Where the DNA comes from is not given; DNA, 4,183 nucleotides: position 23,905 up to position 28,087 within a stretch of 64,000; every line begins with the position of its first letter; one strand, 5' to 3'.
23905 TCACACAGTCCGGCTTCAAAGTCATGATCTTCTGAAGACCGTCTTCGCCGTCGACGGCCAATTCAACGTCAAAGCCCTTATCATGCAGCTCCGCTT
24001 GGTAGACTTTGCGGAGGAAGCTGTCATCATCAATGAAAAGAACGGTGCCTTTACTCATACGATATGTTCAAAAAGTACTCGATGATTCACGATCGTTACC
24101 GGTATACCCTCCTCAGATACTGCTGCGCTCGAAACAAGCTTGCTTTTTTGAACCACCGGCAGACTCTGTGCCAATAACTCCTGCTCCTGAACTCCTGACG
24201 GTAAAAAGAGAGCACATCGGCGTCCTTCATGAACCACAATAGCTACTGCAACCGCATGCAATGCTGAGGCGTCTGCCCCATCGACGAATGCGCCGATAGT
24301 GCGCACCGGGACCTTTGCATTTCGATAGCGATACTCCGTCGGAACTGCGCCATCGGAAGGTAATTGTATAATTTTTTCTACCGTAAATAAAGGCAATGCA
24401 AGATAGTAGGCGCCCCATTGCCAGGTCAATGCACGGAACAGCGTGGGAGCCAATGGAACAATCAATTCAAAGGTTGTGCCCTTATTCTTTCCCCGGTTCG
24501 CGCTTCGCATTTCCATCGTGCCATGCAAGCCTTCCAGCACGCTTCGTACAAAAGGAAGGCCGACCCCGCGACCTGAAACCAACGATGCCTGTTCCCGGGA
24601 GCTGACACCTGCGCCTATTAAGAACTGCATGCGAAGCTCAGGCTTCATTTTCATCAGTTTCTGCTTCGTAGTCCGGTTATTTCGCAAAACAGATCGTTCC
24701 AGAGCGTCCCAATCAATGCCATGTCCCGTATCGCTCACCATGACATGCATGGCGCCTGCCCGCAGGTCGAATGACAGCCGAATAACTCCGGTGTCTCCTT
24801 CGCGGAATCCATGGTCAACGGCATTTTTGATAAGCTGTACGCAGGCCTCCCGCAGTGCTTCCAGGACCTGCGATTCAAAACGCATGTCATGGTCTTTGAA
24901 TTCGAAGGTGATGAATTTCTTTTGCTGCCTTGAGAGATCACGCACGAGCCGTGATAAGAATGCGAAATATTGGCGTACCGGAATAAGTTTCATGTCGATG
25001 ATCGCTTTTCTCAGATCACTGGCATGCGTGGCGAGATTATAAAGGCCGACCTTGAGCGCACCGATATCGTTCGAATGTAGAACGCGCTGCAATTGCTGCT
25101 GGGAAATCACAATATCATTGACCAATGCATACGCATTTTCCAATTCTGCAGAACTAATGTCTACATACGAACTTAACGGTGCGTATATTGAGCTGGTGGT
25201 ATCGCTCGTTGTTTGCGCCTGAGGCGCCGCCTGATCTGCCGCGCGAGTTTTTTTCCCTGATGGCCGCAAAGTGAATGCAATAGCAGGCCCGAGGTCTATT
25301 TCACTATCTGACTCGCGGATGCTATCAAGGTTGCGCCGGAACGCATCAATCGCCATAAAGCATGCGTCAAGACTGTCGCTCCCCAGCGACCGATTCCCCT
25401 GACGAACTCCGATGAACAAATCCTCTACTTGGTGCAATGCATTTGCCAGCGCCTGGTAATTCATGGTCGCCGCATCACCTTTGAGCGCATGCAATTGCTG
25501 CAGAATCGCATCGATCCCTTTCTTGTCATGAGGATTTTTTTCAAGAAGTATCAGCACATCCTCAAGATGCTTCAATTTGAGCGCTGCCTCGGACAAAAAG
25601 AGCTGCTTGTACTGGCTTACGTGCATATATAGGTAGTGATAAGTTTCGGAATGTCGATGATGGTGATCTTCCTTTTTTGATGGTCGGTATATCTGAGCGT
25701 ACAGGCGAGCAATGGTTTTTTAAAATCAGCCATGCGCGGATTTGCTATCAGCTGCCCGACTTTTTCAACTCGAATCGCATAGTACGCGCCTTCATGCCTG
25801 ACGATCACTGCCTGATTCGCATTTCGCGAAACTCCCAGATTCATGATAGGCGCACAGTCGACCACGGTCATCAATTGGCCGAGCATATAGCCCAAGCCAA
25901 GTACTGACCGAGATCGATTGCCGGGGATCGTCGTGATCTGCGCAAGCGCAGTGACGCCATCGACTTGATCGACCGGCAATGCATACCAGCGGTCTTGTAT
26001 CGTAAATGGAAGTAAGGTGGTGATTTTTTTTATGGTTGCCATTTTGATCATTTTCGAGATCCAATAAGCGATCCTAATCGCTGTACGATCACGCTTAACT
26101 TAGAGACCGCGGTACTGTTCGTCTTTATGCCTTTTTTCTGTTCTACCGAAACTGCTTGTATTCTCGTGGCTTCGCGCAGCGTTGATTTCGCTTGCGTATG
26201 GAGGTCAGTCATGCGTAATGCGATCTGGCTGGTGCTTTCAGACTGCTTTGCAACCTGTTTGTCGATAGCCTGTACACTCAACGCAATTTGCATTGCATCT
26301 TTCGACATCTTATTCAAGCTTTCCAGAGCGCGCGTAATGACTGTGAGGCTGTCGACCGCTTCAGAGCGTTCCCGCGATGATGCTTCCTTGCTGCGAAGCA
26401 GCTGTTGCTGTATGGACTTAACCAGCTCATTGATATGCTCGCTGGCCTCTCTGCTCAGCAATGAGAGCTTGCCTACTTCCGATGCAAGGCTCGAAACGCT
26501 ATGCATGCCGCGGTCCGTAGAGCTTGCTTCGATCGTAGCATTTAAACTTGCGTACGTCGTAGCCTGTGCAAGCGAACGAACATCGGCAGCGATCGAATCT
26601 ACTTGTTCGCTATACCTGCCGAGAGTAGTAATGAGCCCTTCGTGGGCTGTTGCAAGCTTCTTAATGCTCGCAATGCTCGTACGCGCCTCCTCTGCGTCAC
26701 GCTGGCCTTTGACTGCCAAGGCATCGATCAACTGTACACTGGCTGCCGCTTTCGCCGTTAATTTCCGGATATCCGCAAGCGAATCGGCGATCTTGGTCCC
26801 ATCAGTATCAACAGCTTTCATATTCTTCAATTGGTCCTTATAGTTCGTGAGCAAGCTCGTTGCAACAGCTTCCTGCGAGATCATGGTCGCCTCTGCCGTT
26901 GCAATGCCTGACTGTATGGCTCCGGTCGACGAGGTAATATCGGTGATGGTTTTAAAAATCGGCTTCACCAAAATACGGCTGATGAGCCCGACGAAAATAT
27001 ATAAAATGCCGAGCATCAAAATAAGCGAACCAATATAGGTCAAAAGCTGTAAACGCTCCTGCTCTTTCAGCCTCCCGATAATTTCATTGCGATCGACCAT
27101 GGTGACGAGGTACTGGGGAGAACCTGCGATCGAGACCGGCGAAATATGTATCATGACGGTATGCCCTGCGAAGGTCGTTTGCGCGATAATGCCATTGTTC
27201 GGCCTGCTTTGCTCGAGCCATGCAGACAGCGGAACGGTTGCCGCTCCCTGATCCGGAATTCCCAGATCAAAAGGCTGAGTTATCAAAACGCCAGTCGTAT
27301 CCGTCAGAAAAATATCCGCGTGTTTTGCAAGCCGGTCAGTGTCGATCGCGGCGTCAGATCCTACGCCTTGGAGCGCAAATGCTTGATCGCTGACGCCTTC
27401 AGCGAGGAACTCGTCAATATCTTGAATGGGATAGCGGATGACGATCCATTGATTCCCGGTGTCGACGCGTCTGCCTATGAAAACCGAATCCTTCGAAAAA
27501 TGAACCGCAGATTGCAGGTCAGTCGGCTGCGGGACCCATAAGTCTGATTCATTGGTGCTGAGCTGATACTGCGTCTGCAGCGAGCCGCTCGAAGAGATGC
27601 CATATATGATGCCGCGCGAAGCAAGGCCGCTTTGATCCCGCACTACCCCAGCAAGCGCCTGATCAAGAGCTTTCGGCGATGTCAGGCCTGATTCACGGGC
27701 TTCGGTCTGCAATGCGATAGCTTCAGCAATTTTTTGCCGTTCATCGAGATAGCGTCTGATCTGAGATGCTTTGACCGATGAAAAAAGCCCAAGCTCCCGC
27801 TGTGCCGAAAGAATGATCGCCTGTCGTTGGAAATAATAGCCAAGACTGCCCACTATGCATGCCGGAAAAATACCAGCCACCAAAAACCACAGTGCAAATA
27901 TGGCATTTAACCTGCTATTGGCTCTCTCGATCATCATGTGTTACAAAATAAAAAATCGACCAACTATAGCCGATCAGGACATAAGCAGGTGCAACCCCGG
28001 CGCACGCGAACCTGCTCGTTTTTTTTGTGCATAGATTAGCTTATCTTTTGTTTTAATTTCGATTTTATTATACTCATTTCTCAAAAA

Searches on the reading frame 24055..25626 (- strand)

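Call 10: search_protein_families(library=pfam, proteins=[window:24055-25626:-], max_evalue=0.001)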
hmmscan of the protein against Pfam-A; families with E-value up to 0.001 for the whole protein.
window:24055-25626:- (523 aa): 3 families
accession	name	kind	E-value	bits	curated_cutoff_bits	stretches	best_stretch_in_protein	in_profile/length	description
PF02518.31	HATPase_c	-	4.2e-13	50.1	26.4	1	256-393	4-110/111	Histidine kinase-, DNA gyrase B-, and HSP90-like ATPase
PF01627.28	Hpt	-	8.3e-10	39.2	24.6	1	6-99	2-77/84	Hpt domain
PF13581.12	HATPase_c_2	-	1.3e-06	28.9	27.4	1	253-316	31-91/127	Histidine kinase-like ATPase domain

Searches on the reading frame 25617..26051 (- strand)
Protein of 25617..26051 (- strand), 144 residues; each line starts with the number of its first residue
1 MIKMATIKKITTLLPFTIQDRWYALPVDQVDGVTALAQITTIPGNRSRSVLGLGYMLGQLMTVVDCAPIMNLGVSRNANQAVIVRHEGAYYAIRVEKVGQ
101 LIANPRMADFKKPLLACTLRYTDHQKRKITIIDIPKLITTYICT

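Call 10: search_protein_families(library=pfam, proteins=[window:25617-26051:-], max_evalue=0.001)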
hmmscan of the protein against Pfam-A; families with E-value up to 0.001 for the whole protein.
window:25617-26051:- (144 aa): 1 family
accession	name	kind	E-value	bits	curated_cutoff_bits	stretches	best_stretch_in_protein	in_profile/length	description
PF01584.24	CheW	-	8.8e-11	42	23.5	1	14-102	3-92/138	CheW-like domain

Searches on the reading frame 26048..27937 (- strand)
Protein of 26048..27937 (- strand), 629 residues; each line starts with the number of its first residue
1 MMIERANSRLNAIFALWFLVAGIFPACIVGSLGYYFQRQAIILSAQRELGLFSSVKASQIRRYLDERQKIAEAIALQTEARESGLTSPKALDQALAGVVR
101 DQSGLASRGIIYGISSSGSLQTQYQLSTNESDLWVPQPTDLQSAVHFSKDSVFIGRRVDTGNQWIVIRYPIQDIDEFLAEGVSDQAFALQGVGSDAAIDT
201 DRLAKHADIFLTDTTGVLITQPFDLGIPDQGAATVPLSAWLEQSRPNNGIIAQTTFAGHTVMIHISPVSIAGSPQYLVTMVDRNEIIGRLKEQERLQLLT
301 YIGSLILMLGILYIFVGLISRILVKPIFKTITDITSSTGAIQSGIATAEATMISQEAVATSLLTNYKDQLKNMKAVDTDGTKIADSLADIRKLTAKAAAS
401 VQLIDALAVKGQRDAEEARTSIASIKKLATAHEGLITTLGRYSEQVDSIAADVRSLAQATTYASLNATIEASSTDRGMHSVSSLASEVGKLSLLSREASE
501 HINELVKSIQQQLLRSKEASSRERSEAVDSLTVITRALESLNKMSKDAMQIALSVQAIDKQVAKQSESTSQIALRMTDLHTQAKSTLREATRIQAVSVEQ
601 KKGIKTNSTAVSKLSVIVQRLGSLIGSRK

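Call 10: search_protein_families(library=pfam, proteins=[window:26048-27937:-], max_evalue=0.001)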
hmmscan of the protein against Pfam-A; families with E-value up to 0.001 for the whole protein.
window:26048-27937:- (629 aa): 1 family
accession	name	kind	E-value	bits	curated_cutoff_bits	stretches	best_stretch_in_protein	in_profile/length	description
PF00015.26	MCPsignal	-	1.4e-09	38.5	34.6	1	413-577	16-166/172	Methyl-accepting chemotaxis protein (MCP) signalling domain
